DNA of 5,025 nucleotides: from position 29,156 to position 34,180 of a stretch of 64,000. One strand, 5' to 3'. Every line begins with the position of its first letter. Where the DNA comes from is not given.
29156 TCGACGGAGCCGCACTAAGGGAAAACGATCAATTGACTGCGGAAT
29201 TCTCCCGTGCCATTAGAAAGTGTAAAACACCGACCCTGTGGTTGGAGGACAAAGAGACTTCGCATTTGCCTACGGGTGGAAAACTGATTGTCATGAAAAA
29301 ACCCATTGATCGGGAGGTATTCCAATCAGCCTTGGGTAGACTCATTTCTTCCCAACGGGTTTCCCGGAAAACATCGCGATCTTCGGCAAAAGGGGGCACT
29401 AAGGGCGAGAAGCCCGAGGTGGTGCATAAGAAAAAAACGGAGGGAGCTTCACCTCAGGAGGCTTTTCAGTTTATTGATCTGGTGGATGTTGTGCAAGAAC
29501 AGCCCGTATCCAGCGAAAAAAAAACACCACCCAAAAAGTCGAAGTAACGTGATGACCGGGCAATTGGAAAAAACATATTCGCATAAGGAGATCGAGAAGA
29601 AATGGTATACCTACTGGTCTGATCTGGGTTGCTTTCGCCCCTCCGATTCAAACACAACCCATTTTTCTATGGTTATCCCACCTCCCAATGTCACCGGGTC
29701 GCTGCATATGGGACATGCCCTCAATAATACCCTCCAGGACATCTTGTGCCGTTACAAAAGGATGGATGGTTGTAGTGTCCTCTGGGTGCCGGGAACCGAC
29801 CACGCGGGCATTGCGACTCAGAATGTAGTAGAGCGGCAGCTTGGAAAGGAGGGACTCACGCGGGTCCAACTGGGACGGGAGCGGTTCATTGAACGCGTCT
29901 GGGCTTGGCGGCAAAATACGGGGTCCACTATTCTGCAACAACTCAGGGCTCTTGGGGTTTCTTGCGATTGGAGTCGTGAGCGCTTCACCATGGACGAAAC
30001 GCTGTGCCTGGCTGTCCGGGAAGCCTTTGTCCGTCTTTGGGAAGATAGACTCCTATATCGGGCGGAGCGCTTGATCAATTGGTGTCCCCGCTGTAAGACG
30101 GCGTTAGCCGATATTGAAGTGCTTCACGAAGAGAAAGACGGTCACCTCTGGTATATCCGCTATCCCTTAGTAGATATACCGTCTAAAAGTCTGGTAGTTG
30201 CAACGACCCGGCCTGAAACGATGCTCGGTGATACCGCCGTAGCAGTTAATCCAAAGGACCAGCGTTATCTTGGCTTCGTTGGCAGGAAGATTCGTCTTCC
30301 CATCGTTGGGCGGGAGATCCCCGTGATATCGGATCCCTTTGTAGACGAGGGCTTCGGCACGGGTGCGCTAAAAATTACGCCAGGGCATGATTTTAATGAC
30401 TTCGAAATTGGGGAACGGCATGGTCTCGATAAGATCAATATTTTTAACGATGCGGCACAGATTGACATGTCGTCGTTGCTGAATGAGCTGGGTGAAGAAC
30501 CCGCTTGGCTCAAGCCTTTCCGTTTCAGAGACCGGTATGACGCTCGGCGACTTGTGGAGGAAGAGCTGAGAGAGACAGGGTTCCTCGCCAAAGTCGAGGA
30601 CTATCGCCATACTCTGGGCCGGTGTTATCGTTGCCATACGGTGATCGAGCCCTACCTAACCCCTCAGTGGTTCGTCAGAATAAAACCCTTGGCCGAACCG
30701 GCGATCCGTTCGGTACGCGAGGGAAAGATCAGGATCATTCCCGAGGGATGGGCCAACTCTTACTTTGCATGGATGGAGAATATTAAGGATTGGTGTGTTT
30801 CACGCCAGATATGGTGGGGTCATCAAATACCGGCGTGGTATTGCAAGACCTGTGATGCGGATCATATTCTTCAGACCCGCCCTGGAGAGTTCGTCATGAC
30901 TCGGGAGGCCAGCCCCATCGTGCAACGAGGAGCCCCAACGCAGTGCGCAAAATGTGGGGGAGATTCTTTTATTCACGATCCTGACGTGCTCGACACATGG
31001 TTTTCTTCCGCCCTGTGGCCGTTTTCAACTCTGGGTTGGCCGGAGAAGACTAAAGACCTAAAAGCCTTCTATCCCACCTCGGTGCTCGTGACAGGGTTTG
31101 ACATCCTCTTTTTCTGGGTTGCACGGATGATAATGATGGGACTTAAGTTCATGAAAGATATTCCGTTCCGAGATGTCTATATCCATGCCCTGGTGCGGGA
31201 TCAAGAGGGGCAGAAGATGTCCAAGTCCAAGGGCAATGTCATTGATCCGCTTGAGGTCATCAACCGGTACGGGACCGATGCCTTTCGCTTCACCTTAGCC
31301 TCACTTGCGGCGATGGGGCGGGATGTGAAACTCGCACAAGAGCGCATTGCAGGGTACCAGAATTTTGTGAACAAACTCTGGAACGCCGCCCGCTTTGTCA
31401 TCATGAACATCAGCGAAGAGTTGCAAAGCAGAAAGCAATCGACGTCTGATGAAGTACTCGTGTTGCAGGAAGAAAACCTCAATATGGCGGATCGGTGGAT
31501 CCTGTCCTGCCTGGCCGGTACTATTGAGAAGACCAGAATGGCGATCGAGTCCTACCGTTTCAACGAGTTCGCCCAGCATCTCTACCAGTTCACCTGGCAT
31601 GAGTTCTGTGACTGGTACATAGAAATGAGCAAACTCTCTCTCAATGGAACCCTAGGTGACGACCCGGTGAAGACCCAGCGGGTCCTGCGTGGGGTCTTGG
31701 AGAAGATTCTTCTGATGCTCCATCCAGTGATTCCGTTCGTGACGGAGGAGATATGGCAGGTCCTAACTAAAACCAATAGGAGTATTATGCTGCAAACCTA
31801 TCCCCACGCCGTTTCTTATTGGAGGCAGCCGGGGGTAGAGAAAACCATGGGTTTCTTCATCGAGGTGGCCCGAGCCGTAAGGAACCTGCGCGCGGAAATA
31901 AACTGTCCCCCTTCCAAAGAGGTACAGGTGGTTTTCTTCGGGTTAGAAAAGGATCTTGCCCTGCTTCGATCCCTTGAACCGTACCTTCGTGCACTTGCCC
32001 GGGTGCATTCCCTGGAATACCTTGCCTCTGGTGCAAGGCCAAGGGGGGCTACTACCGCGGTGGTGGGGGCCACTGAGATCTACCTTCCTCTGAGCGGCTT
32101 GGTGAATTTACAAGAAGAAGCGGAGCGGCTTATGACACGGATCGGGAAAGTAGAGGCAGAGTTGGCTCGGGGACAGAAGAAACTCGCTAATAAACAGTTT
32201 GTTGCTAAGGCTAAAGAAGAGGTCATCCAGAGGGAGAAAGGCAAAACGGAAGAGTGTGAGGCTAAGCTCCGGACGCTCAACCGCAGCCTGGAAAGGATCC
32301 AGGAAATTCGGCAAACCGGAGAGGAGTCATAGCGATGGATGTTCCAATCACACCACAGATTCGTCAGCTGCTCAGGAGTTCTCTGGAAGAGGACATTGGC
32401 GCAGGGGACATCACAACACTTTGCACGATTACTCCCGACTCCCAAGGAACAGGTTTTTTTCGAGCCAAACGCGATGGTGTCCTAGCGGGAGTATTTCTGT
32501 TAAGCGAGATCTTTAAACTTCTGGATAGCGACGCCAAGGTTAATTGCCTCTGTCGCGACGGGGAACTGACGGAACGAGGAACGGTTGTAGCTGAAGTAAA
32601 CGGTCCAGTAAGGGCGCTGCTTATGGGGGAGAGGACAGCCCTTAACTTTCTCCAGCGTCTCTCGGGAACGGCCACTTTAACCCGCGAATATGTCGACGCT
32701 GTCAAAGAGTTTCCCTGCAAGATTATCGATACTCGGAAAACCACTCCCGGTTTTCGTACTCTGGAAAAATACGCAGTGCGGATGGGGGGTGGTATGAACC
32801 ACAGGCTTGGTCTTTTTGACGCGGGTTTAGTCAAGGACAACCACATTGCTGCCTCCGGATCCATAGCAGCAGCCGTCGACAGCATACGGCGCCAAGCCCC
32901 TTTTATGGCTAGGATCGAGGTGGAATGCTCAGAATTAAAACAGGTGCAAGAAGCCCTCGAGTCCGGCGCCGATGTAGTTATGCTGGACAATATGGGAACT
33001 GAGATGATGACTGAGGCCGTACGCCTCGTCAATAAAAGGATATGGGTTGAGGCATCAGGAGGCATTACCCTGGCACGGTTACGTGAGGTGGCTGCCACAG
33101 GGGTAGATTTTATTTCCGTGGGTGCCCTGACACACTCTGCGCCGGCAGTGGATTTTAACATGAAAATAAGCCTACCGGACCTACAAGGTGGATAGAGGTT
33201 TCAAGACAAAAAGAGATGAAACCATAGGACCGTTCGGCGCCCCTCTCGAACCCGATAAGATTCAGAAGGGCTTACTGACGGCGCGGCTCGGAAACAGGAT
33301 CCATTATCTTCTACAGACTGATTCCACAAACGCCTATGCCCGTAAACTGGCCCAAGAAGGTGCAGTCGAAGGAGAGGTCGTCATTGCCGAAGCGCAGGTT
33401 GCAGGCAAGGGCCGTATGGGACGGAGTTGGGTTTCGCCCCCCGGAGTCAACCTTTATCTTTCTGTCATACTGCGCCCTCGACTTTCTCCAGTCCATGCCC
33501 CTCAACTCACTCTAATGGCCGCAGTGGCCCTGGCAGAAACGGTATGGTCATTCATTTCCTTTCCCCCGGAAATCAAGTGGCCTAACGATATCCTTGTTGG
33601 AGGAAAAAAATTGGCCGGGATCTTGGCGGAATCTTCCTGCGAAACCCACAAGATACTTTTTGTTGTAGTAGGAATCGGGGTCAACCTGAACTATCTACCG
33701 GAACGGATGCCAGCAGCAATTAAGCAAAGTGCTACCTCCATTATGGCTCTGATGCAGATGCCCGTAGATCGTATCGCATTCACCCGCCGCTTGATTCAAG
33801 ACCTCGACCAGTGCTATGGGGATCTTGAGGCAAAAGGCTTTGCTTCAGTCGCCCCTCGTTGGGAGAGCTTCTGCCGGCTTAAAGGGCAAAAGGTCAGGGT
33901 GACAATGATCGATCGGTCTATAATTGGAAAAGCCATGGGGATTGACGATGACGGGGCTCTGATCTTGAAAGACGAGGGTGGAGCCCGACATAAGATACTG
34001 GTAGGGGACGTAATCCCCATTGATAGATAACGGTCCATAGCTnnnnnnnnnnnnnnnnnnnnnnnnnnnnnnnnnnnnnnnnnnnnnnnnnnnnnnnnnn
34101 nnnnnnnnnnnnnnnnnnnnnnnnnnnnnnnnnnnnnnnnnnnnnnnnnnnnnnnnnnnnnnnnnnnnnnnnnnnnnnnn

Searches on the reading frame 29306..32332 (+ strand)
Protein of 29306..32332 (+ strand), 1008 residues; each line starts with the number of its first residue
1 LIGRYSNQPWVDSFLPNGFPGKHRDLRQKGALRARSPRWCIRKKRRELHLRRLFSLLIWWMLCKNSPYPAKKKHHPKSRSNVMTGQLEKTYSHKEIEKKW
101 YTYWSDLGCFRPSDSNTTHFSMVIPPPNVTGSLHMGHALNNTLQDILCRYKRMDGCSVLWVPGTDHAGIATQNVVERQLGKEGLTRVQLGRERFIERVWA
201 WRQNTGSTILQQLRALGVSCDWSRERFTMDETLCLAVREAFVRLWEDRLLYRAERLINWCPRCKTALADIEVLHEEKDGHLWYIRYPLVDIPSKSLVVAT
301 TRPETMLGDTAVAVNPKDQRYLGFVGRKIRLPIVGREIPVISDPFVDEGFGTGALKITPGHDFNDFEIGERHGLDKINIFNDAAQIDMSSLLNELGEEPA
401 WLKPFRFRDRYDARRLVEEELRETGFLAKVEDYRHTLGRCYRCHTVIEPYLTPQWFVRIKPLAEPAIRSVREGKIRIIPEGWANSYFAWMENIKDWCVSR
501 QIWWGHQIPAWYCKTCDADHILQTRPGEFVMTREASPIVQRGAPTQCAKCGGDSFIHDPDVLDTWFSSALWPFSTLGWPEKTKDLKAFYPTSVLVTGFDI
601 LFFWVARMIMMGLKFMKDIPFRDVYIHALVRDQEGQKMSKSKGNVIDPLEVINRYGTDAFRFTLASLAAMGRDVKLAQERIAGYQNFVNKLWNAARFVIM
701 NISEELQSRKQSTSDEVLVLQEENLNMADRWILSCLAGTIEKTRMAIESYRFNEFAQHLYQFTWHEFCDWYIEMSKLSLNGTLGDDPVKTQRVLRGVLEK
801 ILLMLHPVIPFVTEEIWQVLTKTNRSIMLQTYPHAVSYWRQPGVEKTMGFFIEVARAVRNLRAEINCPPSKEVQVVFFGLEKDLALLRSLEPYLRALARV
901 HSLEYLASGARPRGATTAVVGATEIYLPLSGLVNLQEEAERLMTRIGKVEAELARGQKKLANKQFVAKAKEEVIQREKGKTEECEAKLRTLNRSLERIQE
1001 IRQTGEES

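Call 12: search_protein_families(library=pfam, proteins=[window:29306-32332:+], max_evalue=0.00001)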
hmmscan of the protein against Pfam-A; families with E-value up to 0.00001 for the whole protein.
window:29306-32332:+ (1008 aa): 5 families
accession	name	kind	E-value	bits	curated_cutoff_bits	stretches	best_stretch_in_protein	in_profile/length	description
PF00133.28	tRNA-synt_1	-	1.7e-146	488.6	22.7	1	99-676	1-413/414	tRNA synthetases class I (I, L, M and V)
PF08264.19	Anticodon_1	-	1.3e-42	145.6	25.1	1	729-876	1-147/148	Anticodon-binding domain of tRNA ligase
PF09334.17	tRNA-synt_1g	-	2.7e-20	72.9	20.1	2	633-686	323-376/391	tRNA synthetases class I (M)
PF10458.14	Val_tRNA-synt_C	-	8.3e-12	45.6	25.9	1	935-998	2-65/66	Valyl tRNA synthetase tRNA binding arm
PF13603.12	tRNA-synt_1_2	-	6.3e-07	29.5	25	0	325-384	85-144/185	Leucyl-tRNA synthetase, editing domain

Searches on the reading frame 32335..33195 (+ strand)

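Call 12: search_protein_families(library=pfam, proteins=[window:32335-33195:+], max_evalue=0.00001)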
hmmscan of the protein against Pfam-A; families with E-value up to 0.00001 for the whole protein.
window:32335-33195:+ (286 aa): 2 families
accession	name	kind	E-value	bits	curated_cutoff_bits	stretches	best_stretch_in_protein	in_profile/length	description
PF01729.25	QRPTase_C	-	4.1e-64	215.8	23.1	1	113-277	2-169/169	Quinolinate phosphoribosyl transferase, C-terminal domain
PF02749.22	QRPTase_N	-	3.6e-20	72.4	27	1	25-110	1-82/82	Quinolinate phosphoribosyl transferase, N-terminal domain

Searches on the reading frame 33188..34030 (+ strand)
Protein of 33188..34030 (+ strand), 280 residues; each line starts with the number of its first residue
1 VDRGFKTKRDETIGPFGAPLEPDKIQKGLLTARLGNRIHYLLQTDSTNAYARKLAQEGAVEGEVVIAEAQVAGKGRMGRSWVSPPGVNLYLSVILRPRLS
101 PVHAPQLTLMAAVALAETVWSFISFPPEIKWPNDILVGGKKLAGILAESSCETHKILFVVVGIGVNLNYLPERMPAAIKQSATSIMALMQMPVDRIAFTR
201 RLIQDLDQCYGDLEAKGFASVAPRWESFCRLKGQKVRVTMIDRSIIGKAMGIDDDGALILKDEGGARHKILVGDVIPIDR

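Call 12: search_protein_families(library=pfam, proteins=[window:33188-34030:+], max_evalue=0.00001)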
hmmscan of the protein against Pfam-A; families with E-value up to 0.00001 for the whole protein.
window:33188-34030:+ (280 aa): 2 families
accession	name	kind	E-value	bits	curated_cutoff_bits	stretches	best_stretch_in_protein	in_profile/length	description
PF03099.24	BPL_LplA_LipB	-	2.5e-20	73.2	21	1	43-166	4-133/133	Biotin/lipoate A/B protein ligase family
PF02237.23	BPL_C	-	4.9e-10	39.6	21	1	233-276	3-46/48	Biotin protein ligase C terminal domain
